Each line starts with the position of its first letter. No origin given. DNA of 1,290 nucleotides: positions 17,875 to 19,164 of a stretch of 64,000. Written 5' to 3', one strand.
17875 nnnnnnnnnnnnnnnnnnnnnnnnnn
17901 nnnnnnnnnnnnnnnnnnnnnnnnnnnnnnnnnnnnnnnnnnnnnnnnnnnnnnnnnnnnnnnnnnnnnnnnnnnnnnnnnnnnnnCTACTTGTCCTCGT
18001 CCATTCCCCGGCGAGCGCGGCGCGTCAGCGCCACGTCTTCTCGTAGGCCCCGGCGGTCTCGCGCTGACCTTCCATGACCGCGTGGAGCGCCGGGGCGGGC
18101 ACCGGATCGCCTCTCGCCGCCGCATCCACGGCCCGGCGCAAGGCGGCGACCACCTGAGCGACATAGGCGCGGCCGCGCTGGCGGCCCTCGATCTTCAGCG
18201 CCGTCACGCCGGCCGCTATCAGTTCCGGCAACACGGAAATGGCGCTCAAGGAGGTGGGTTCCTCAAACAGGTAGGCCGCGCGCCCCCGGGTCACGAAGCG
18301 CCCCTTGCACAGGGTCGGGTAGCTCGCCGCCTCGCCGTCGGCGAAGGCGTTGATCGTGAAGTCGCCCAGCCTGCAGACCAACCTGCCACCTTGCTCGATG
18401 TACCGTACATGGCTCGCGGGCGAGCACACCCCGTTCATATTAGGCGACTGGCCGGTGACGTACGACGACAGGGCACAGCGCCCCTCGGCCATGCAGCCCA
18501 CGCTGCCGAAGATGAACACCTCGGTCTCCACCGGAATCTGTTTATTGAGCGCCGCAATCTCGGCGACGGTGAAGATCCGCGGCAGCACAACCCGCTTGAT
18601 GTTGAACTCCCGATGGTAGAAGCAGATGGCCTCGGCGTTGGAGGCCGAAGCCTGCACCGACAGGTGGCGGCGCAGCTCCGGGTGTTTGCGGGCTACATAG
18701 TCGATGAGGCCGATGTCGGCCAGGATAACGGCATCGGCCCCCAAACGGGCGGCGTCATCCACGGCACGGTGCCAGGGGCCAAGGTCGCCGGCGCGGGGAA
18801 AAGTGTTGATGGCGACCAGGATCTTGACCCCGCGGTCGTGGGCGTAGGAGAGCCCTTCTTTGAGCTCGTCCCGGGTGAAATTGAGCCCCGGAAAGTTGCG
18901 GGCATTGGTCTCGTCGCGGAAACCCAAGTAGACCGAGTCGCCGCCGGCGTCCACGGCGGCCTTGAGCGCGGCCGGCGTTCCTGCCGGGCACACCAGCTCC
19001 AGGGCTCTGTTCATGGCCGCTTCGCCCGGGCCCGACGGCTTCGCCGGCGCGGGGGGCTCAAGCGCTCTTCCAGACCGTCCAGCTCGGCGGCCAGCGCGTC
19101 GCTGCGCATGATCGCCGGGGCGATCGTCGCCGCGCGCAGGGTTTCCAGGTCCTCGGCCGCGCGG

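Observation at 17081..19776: O2-independent ubiquinone biosynthesis operon ubiT-ubiU-ubiV with an FNR-like box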

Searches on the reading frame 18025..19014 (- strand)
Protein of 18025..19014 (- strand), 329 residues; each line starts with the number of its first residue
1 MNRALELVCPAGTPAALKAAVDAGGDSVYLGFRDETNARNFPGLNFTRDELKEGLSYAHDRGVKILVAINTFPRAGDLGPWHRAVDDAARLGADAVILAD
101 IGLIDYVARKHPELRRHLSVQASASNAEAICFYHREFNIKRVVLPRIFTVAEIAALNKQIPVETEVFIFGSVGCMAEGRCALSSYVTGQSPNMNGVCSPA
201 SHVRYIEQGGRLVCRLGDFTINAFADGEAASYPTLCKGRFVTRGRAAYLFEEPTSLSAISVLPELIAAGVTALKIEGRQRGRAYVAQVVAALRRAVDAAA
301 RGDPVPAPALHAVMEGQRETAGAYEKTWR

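Call 3: search_protein_families(library=ncbifam, proteins=[window:18025-19014:-], max_evalue=0.001)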
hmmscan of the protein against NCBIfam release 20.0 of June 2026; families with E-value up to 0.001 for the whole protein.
window:18025-19014:- (329 aa): 2 families
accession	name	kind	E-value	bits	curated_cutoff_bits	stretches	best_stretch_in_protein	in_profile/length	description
NF047963.1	quinone_UbiU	equivalog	2.7e-153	509.9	440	1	5-329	1-331/331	ubiquinone anaerobic biosynthesis protein UbiU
NF011996.0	PRK15452.1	equivalog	7.3e-48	163.5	534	2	4-211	4-208/449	prephenate-dependent tRNA uridine(34) hydroxylase TrhP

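Call 4: search_protein_families(library=pfam, proteins=[window:18025-19014:-], max_evalue=0.001)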
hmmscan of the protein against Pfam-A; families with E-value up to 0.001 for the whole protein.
window:18025-19014:- (329 aa): 1 family
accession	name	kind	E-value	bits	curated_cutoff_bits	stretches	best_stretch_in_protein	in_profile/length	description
PF01136.24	Peptidase_U32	-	3.2e-57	193.9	22.4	1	81-303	4-202/233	Peptidase family U32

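Call 19: find_related_loci(query=window:18025-19014:-, collection=genome_contigs, flank=6000)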
Query window:18025-19014:- (329 aa) in genome_contigs; peptide patterns used: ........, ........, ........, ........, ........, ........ (x = any residue, [..] = any of these).
599 stretches matched a pattern (row limit reached: there are more); 570 encode a relative of the query (tblastn E <= 1e-3); the best 80 are kept; 80 distinct loci.
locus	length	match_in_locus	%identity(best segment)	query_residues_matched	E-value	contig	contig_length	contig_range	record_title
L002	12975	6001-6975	74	5-329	4e-164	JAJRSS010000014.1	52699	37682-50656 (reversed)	MAG: Alphaproteobacteria bacterium isolate Dive96_bin1.131 k141_293540, whole genome shotgun sequence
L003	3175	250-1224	74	5-329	8e-171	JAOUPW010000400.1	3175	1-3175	MAG: Rhodospirillales bacterium isolate 8_1_Oct_SF_Bin68 8_1_Oct_SF_Bin68_scaffold_42331_c1, whole genome shotgun sequen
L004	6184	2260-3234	74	5-329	9e-163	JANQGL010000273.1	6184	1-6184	MAG: Magnetospira sp. isolate PL23b_bin.44 k99_1102473, whole genome shotgun sequence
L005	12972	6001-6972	75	5-328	9e-161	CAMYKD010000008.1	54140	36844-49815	MAG: uncultured Kiloniellales bacterium isolate ES_M_Alpha_08 genome assembly, contig: scaffold_533, whole genome shotgu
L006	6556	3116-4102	71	1-329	2e-160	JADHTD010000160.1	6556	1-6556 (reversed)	MAG: Rhodospirillales bacterium isolate BS150m-G11 BS-150m-C11410, whole genome shotgun sequence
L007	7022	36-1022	72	1-329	1e-158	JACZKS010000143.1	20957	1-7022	MAG: Rhodospirillales bacterium isolate MAG51 rhodospirillaceae_1_contig_1034788, whole genome shotgun sequence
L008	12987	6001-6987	71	1-329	4e-158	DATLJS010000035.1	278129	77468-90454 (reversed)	MAG TPA_asm: Candidatus Sulfotelmatobacter sp. isolate SMAG_U13702 k141_1673344, whole genome shotgun sequence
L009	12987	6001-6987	75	1-329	4e-158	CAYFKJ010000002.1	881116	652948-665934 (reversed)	MAG TPA_asm: uncultured Rhodospirillaceae bacterium isolate ERP019367_co1_18 genome assembly, contig: NODE_8_length_8811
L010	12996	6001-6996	73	1-329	3e-158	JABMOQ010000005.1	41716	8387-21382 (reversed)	MAG: Rhodospirillaceae bacterium isolate bin.380 k141_68032, whole genome shotgun sequence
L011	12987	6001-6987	73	1-329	6e-158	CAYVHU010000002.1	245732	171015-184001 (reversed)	MAG TPA_asm: uncultured Magnetovibrio sp. isolate SRP128015_co3_168 genome assembly, contig: NODE_3_length_245732_cov_12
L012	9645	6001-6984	72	1-329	9e-158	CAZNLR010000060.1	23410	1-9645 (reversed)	MAG TPA_asm: uncultured Rhodospirillaceae bacterium isolate SRP200020_co5_401 genome assembly, contig: NODE_3352_length_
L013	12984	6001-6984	69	2-329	4e-157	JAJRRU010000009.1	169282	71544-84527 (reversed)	MAG: Alphaproteobacteria bacterium isolate Dive100_bin3.50 k141_350151, whole genome shotgun sequence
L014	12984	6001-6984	72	1-329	7e-157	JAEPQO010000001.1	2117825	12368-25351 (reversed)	MAG: Rhodospirillales bacterium isolate HXMU1429-12 NODE_1_length_2117825_cov_21.819529, whole genome shotgun sequence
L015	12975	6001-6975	72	5-329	1e-156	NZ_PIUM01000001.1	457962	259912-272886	Telmatospirillum siberiense strain 26-4b1 NODE_1_length_457962_cov_15.024488, whole genome shotgun sequence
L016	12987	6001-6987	70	1-329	3e-156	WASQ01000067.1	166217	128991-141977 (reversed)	MAG: Telmatospirillum sp. isolate SA7853_bin3 NODE_27_length_166217_cov_185.022683, whole genome shotgun sequence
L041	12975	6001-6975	69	6-329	3e-151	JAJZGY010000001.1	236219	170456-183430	MAG: Proteobacteria bacterium isolate LL6.bin46 NODE_16_length_236219_cov_4.219762, whole genome shotgun sequence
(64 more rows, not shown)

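Call 25: find_encoding_contigs(protein=window:18025-19014:-, flank=4000, max_places=4)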
Protein window:18025-19014:- (329 aa): 12 contigs read that carry it; 4 places shown.
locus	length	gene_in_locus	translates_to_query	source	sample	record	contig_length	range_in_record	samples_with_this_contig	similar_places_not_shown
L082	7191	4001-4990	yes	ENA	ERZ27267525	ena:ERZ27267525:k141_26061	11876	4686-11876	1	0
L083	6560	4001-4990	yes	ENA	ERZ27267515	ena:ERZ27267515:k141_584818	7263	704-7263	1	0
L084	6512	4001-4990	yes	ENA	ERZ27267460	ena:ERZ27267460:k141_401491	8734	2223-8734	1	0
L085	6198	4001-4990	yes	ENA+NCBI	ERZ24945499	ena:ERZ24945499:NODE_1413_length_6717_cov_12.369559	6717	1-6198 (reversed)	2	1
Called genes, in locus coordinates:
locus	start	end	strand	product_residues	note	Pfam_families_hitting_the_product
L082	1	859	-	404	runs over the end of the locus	PF14522:Cytochrome_C7 (faint), PF22113:Mtrc-MtrF_II-IV_dom (faint), PF13435:Cytochrome_C554 (weak), PF14537:Cytochrom_c3_2 (faint)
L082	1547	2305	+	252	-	PF05721:PhyH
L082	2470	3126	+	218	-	-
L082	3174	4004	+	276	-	PF02036:SCP2 (weak)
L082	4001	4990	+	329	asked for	PF01136:Peptidase_U32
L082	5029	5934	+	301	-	PF01136:Peptidase_U32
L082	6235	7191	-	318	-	?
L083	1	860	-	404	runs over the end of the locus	PF14522:Cytochrome_C7 (faint), PF22113:Mtrc-MtrF_II-IV_dom (faint), PF13435:Cytochrome_C554 (weak), PF14537:Cytochrom_c3_2 (faint)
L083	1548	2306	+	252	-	PF05721:PhyH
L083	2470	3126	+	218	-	-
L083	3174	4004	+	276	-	PF02036:SCP2 (weak)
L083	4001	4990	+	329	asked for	PF01136:Peptidase_U32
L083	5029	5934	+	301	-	PF01136:Peptidase_U32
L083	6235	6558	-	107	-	?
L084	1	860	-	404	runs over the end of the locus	PF14522:Cytochrome_C7 (faint), PF22113:Mtrc-MtrF_II-IV_dom (faint), PF13435:Cytochrome_C554 (weak), PF14537:Cytochrom_c3_2 (faint)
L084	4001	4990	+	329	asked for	PF01136:Peptidase_U32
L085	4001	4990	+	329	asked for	PF01136:Peptidase_U32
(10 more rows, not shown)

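Call 31: search_protein_families(library=pfam, proteins=[L041:4591-5310:+, L041:3935-4606:+, L041:2743-3921:+], max_evalue=5)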
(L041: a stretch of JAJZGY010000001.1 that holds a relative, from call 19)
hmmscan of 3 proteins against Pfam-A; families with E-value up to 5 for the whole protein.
L041:4591-5310:+ (239 aa): 1 family
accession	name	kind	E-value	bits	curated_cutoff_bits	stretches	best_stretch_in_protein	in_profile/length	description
PF13640.12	2OG-FeII_Oxy_3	-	0.0035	18.7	27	1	136-203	8-83/98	2OG-Fe(II) oxygenase superfamily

L041:3935-4606:+ (223 aa): 2 families
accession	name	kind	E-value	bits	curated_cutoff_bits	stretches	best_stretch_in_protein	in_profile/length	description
PF13640.12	2OG-FeII_Oxy_3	-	1.5e-07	32.7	27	1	107-185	15-94/98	2OG-Fe(II) oxygenase superfamily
PF13661.12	2OG-FeII_Oxy_4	-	0.00037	21.4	27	1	113-184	14-93/98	2OG-Fe(II) oxygenase superfamily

L041:2743-3921:+ (392 aa): 2 families
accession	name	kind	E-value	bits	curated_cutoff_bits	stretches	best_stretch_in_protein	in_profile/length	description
PF01042.26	Ribonuc_L-PSP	-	1.9e-17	63.8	27.3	2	287-381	22-120/121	Endoribonuclease L-PSP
PF21168.2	FkbO_Hyg5-like_N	-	0.13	12.8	27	1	150-196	29-72/122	Chorismatase FkbO/Hyg5-like, N-terminal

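Call 44: find_homologous_proteins(query=window:18025-19014:-, max_evalue=1e-50)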
Query window:18025-19014:- (329 aa): 7996 proteins with E <= 1e-50 among 8000 candidates; the best 120 are listed.
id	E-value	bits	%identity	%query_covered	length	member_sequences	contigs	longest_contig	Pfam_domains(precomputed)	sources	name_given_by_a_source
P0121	7.9e-211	717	97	100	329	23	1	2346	PF01136.26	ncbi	-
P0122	2.6e-194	663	90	100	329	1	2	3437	PF01136.26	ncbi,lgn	-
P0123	6.4e-194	662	90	100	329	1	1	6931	PF01136.26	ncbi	-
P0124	1.3e-192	657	89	100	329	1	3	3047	PF01136.26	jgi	jgi:putative protease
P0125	2.4e-192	656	89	100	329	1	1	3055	PF01136.26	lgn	-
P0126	1.1e-176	605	81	100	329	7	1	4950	PF01136.26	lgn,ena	-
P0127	2.9e-175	600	81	100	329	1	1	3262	PF01136.26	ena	-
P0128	4.0e-172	590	80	100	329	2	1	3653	PF01136.26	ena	-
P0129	1.3e-168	578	77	100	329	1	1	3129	PF01136.26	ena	-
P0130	7.6e-168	576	76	100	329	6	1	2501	PF01136.26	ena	-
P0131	1.6e-167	575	76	100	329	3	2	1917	PF01136.26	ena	-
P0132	1.7e-167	575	79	100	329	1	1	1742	PF01136.26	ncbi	-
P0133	2.4e-167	574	80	99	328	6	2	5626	PF01136.26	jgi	jgi:putative protease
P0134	2.7e-167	574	76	100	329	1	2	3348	PF01136.26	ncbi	-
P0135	1.1e-166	572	77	99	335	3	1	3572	PF01136.26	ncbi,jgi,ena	-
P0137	8.9e-165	566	78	99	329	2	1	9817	PF01136.26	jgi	jgi:putative protease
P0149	1.4e-161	555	76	100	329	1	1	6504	PF01136.26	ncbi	-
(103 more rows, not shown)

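Call 46: find_encoding_contigs(protein=P0123, flank=5000, max_places=2)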
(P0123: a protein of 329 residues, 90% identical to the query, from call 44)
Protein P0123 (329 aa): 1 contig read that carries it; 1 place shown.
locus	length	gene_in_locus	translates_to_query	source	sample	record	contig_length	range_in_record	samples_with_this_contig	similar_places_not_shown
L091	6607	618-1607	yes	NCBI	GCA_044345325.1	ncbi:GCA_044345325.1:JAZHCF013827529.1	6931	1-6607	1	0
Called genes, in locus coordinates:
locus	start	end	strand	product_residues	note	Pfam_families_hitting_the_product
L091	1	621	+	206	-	?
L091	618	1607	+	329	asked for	PF01136:Peptidase_U32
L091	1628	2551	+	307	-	PF01136:Peptidase_U32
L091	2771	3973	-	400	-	PF00155:Aminotran_1_2, PF01041:DegT_DnrJ_EryC1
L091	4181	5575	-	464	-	PF02233:PNTB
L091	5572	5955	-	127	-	PF12769:PNTB_4TM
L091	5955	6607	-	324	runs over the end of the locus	?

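Call 47: find_encoding_contigs(protein=P0122, flank=5000, max_places=2)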
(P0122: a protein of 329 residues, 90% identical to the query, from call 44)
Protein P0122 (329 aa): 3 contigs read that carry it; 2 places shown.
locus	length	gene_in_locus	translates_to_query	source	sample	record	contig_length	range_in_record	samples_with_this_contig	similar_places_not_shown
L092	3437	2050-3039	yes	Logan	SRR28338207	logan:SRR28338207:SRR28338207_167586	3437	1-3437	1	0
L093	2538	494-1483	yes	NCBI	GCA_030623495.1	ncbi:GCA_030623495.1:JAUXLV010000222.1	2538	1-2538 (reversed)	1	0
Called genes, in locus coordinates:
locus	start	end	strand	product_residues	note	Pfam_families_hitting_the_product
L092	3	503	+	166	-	?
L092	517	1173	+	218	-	-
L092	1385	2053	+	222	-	PF02036:SCP2 (weak)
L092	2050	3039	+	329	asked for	PF01136:Peptidase_U32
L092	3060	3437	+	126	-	?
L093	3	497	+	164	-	?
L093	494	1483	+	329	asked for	PF01136:Peptidase_U32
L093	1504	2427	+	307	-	PF01136:Peptidase_U32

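Call 48: find_encoding_contigs(protein=P0126, flank=5000, max_places=2)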
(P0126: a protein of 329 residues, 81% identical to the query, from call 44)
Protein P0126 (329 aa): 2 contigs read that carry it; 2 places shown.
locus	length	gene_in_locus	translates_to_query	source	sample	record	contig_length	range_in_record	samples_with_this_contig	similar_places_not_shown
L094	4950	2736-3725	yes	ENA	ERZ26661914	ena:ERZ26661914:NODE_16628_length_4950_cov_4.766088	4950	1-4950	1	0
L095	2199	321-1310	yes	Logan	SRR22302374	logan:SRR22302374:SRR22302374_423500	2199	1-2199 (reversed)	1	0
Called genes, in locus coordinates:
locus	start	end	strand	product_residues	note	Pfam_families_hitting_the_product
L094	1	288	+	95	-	?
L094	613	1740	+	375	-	PF00355:Rieske, PF19112:VanA_C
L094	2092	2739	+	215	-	PF02036:SCP2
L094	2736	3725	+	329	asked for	PF01136:Peptidase_U32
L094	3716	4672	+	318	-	PF01136:Peptidase_U32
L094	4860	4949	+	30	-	?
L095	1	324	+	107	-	?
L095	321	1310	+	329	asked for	PF01136:Peptidase_U32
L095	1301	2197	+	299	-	?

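Call 60: find_encoding_contigs(protein=P0137, flank=6000, max_places=1)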
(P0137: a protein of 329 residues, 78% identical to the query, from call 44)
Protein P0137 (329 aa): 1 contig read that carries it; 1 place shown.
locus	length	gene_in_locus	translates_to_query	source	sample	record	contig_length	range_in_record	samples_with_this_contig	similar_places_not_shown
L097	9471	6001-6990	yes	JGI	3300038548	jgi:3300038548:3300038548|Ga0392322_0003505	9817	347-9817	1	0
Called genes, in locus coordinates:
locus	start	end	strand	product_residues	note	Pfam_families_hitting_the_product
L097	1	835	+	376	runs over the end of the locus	PF01740:STAS (weak), PF13466:STAS_2, PF02405:MlaE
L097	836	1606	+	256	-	PF00005:ABC_tran, PF13304:AAA_21 (weak)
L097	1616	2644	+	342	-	PF02470:MlaD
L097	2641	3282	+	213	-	PF03886:ABC_trans_aux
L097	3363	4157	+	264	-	PF05721:PhyH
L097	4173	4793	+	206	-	PF13640:2OG-FeII_Oxy_3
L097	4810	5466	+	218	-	-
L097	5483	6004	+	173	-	PF02036:SCP2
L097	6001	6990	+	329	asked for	PF01136:Peptidase_U32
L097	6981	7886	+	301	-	PF01136:Peptidase_U32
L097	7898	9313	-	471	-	-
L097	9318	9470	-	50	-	?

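Call 61: find_encoding_contigs(protein=P0149, flank=6000, max_places=1)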
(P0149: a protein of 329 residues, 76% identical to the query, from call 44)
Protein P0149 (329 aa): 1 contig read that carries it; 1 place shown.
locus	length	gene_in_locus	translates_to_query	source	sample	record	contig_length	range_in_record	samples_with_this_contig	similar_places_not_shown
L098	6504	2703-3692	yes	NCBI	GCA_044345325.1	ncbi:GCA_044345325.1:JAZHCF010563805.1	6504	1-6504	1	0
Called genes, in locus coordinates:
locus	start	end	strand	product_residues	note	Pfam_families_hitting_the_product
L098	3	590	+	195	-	?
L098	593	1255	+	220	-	PF13640:2OG-FeII_Oxy_3, PF13661:2OG-FeII_Oxy_4 (faint)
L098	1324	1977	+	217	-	-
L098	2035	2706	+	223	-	PF02036:SCP2 (weak)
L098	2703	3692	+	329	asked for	PF01136:Peptidase_U32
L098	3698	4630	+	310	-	PF01136:Peptidase_U32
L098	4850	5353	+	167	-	PF01814:Hemerythrin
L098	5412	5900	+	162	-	PF00583:Acetyltransf_1, PF13508:Acetyltransf_7 (weak)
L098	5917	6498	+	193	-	PF00583:Acetyltransf_1, PF13508:Acetyltransf_7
